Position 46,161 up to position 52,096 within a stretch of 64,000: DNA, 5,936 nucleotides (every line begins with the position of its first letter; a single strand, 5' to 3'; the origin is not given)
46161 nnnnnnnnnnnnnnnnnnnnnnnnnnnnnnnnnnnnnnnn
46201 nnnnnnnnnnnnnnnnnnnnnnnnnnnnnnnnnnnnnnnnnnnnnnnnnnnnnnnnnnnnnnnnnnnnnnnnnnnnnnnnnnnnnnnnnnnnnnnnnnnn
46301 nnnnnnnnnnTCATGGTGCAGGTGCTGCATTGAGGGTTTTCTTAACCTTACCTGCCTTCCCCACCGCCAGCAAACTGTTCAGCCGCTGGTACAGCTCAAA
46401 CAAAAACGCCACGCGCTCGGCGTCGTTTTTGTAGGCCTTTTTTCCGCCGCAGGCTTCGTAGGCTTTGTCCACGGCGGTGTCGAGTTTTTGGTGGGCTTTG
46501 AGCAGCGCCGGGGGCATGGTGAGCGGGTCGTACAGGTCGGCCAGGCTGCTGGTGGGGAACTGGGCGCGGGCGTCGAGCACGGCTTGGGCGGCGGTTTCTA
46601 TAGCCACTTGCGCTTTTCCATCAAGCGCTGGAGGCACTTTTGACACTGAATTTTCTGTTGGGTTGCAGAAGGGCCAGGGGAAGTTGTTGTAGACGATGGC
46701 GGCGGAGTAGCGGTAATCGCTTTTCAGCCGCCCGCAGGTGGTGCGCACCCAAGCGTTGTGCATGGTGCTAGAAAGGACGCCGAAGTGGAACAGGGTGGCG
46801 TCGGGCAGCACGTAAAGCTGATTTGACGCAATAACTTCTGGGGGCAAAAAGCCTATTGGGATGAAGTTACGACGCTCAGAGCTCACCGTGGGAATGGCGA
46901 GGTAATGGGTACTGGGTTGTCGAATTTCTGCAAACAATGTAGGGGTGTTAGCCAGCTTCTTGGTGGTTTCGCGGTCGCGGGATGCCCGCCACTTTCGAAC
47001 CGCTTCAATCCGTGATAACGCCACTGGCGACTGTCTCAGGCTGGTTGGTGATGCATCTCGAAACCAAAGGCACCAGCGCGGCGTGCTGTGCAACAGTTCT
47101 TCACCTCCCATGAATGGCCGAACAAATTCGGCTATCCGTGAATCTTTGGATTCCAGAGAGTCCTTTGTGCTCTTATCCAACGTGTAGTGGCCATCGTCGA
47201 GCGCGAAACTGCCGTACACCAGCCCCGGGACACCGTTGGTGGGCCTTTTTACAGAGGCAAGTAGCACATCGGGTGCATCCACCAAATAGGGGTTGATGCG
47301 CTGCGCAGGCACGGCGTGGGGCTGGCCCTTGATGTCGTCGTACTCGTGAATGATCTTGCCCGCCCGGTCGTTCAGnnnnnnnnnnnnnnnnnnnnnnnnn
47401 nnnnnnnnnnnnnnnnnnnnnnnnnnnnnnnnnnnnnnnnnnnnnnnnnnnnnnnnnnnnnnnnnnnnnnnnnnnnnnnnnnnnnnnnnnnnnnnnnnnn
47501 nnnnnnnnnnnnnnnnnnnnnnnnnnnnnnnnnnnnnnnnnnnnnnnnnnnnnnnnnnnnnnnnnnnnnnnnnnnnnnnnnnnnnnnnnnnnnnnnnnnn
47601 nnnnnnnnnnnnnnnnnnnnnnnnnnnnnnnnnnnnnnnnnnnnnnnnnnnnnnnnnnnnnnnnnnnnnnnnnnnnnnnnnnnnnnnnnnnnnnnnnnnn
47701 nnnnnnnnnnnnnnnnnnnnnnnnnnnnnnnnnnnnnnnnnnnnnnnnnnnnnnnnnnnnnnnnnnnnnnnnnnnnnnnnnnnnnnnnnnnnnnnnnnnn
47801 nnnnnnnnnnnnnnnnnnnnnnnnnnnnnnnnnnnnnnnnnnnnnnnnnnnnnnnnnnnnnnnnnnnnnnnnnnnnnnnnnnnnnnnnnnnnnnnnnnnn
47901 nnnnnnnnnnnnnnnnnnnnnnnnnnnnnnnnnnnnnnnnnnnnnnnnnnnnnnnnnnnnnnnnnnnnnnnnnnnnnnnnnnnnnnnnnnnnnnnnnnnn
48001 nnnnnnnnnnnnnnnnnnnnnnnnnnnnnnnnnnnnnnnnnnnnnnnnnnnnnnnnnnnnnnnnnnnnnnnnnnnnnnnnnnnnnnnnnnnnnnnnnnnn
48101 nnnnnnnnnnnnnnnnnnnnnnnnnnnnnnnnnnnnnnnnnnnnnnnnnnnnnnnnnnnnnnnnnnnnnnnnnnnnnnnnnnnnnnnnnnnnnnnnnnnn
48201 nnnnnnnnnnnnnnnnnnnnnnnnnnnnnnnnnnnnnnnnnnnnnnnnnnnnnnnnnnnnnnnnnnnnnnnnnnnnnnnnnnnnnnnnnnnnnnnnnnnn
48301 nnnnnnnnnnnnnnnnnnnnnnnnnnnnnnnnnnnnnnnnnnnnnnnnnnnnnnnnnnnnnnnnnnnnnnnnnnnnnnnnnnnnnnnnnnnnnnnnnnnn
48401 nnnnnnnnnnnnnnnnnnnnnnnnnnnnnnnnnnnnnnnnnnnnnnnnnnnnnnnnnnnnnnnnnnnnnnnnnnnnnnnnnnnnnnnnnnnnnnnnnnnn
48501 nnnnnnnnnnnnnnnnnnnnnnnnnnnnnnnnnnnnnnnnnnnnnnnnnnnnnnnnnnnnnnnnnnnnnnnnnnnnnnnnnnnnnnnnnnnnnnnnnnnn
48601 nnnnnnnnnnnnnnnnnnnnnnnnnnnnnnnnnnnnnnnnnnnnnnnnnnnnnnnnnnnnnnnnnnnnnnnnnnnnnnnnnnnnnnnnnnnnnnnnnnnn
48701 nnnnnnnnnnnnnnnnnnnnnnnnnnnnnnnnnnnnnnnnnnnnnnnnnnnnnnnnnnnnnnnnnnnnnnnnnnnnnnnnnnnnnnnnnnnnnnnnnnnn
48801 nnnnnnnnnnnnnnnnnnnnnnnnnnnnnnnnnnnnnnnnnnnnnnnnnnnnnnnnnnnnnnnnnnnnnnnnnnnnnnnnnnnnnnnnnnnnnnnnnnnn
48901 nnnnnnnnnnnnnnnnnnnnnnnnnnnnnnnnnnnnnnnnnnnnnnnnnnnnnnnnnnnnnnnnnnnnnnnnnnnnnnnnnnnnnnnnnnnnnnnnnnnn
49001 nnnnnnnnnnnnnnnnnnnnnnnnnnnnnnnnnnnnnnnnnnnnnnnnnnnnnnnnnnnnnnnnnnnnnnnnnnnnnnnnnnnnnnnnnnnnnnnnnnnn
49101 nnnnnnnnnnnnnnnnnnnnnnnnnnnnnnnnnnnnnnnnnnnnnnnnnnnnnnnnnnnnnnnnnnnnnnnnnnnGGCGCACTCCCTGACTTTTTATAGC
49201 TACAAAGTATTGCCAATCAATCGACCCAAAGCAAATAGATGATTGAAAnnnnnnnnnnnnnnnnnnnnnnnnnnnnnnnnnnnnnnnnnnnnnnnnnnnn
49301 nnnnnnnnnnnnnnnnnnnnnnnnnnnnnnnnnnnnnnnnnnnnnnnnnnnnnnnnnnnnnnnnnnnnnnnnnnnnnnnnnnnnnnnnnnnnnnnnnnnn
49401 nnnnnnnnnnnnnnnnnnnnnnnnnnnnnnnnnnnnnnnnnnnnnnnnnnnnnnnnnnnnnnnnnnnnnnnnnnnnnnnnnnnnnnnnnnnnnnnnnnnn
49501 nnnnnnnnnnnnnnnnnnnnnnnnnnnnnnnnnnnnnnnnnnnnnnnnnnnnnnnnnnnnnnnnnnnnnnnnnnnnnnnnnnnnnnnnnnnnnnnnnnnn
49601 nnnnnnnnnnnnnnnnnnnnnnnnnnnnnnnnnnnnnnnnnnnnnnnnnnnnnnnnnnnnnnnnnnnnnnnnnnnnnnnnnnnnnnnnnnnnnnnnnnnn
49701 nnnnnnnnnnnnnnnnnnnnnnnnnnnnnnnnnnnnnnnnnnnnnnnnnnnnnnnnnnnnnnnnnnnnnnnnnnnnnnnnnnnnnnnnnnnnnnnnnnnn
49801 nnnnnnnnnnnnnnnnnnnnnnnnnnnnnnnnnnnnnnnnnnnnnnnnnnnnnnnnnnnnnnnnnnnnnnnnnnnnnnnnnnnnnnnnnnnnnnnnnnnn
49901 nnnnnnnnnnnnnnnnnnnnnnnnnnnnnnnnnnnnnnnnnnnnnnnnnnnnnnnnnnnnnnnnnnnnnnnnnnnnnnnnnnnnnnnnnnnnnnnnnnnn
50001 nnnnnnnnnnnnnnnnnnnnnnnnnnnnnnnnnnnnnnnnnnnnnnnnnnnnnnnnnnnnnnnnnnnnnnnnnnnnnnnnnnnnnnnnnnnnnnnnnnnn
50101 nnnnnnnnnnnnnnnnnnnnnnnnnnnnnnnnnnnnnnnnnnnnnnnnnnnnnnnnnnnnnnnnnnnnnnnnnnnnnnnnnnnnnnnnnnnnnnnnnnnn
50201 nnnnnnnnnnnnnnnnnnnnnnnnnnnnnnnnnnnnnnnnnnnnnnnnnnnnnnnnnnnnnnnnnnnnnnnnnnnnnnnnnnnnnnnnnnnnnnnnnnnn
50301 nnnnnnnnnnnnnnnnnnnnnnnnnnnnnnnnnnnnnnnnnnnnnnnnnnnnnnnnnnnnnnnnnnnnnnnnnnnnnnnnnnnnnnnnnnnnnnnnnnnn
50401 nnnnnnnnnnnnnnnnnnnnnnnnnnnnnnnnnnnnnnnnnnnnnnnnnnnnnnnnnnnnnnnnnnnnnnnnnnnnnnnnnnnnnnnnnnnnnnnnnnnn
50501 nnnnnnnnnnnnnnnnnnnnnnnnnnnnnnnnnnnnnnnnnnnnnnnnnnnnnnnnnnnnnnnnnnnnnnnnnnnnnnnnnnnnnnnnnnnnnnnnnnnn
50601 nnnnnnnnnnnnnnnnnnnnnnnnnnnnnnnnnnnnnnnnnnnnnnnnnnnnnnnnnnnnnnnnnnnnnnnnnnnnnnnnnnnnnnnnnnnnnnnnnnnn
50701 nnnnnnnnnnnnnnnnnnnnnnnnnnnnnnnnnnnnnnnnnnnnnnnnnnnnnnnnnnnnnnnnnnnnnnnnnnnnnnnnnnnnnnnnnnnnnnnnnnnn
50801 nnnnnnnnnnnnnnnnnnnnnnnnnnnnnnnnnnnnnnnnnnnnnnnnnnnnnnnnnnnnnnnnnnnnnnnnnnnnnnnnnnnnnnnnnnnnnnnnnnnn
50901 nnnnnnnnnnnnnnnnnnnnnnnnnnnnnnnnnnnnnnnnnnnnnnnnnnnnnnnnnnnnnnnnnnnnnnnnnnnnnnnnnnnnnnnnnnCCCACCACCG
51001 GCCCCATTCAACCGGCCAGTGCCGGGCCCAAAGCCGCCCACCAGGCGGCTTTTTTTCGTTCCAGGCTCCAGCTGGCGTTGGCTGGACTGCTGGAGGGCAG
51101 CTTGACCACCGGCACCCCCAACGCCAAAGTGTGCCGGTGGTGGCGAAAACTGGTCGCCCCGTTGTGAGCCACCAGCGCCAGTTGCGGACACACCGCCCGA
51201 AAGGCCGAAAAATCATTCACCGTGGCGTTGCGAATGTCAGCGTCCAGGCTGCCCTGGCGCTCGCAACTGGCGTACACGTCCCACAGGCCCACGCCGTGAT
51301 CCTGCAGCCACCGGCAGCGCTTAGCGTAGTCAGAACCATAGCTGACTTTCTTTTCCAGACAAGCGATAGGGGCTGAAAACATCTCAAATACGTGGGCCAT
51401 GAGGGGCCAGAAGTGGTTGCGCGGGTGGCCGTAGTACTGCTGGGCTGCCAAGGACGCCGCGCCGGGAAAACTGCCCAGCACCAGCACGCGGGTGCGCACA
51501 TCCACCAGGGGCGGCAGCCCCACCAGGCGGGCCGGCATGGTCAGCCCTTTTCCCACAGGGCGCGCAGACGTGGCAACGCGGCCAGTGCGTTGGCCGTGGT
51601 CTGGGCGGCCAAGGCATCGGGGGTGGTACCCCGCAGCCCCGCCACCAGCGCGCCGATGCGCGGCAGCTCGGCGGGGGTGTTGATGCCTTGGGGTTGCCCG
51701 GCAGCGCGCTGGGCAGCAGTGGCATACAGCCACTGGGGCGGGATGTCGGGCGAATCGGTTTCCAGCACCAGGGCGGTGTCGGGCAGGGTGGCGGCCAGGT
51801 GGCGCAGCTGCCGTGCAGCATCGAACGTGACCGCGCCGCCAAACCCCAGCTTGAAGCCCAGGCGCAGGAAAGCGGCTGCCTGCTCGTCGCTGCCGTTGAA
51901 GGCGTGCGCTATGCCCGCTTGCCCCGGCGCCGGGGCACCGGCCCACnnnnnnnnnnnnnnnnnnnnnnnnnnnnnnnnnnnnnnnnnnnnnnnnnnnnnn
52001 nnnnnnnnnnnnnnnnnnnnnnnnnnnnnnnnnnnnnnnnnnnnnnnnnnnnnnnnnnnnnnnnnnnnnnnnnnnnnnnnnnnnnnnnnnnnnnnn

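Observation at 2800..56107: A ~42-bp bipartite AT-rich motif recurs at least 14 times, mostly inside ordinary ORFs without breaking frame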

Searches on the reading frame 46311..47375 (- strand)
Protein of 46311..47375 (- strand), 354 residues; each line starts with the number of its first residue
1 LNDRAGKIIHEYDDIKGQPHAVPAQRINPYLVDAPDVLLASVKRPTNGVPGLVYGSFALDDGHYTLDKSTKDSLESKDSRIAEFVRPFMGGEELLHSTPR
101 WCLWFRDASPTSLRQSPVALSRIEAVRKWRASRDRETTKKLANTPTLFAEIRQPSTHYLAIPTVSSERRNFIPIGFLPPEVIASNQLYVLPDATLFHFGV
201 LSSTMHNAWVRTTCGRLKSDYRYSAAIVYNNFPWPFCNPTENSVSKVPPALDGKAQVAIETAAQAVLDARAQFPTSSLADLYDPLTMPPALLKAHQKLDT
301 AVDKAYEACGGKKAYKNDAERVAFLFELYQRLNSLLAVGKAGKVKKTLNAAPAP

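Call 51: find_homologous_proteins(query=window:46311-47375:-, max_evalue=1e-10)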
Query window:46311-47375:- (354 aa): 6160 proteins with E <= 1e-10 among 8000 candidates; the best 120 are listed.
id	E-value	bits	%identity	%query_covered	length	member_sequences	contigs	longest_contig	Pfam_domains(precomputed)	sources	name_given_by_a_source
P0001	1.2e-210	717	90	97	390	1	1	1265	PF20466.4,PF20467.4,PF20473.5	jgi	jgi:hypothetical protein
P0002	6.2e-156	537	71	96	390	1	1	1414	PF20466.4,PF20467.4,PF20473.5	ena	-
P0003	3.3e-149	515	68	95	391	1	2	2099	PF20466.4,PF20467.4,PF20473.5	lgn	-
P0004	3.0e-127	443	62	94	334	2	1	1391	PF20466.4,PF20467.4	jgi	jgi:hypothetical protein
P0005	4.2e-125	436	60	94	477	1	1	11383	PF20466.4,PF20467.4,PF20473.5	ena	-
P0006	1.7e-124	434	58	98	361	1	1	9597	PF20466.4,PF20467.4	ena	-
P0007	5.3e-123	429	61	98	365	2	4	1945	PF20466.4,PF20467.4,PF20473.5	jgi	jgi:hypothetical protein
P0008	3.0e-121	423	58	95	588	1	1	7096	PF20466.4,PF20467.4,PF20473.5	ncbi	-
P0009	9.3e-121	421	59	94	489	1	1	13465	PF20466.4,PF20467.4,PF20473.5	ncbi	-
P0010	1.1e-120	421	55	96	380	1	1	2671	PF20466.4,PF20467.4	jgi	jgi:hypothetical protein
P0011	1.8e-120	420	58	98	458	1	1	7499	PF20466.4,PF20467.4,PF20473.5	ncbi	ncbi:MAG: type IIL restriction-modification enzyme MmeI, partial [Limnohabitans sp.]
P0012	2.2e-120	420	57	98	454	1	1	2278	PF20466.4,PF20467.4,PF20473.5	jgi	jgi:hypothetical protein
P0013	3.6e-120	419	56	95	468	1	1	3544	PF20466.4,PF20467.4,PF20473.5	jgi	jgi:hypothetical protein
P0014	6.1e-120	419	56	98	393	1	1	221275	PF20466.4,PF20467.4,PF20473.5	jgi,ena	-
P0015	9.4e-120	418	57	95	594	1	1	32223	PF20466.4,PF20467.4,PF20473.5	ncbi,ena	-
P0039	4.2e-117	409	56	97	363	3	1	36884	PF20466.4,PF20467.4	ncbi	ncbi:MAG: hypothetical protein QM569_05660 [Acidovorax sp.]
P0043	1.7e-116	407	56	95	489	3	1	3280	PF20466.4,PF20467.4,PF20473.5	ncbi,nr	ncbi:MAG: hypothetical protein KDF67_19150 [Ottowia sp.]|nr:hypothetical protein [Ottowia sp.]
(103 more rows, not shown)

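Call 53: find_encoding_contigs(protein=P0039, flank=1500, max_places=2)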
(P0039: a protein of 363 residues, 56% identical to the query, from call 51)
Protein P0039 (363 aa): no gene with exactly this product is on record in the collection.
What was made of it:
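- Tried and rejected: One encoding-contig look-up (P0039) found nothing (call 53).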

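Call 54: find_encoding_contigs(protein=P0043, flank=1500, max_places=2)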
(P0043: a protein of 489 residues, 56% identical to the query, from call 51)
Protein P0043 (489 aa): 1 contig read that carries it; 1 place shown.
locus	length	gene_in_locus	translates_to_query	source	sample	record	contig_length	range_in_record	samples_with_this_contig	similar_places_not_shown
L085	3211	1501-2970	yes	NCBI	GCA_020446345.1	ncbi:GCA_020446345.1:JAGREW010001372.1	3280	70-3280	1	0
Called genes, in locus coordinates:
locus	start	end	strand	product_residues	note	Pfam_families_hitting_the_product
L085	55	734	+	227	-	PF20464:MmeI_N, PF20465:MmeI_hel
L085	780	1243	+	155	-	PF20473:MmeI_Mtase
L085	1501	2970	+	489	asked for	PF20473:MmeI_Mtase, PF20466:MmeI_TRD, PF20467:MmeI_C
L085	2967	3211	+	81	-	?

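Call 55: find_encoding_contigs(protein=P0009, flank=1500, max_places=2)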
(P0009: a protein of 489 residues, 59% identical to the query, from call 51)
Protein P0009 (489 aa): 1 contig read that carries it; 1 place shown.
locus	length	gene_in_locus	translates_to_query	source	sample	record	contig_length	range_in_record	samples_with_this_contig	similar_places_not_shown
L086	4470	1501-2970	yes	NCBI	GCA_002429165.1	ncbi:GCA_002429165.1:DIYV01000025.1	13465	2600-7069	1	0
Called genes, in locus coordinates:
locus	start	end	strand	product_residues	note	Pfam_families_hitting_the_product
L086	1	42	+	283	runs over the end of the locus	PF01256:Carb_kinase, PF08543:Phos_pyr_kin (faint)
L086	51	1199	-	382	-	-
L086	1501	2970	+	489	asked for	PF20473:MmeI_Mtase, PF20466:MmeI_TRD, PF20467:MmeI_C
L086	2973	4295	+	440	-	-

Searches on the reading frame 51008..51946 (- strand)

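Call 11: search_protein_families(library=pfam, proteins=[window:51008-51946:-], max_evalue=0.001)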
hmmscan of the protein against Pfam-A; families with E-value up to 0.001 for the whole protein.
window:51008-51946:- (312 aa): 1 family
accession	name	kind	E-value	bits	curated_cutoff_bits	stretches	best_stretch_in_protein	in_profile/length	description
PF03167.25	UDG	-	2.4e-09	37.9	24.3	1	146-306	2-140/141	Uracil DNA glycosylase superfamily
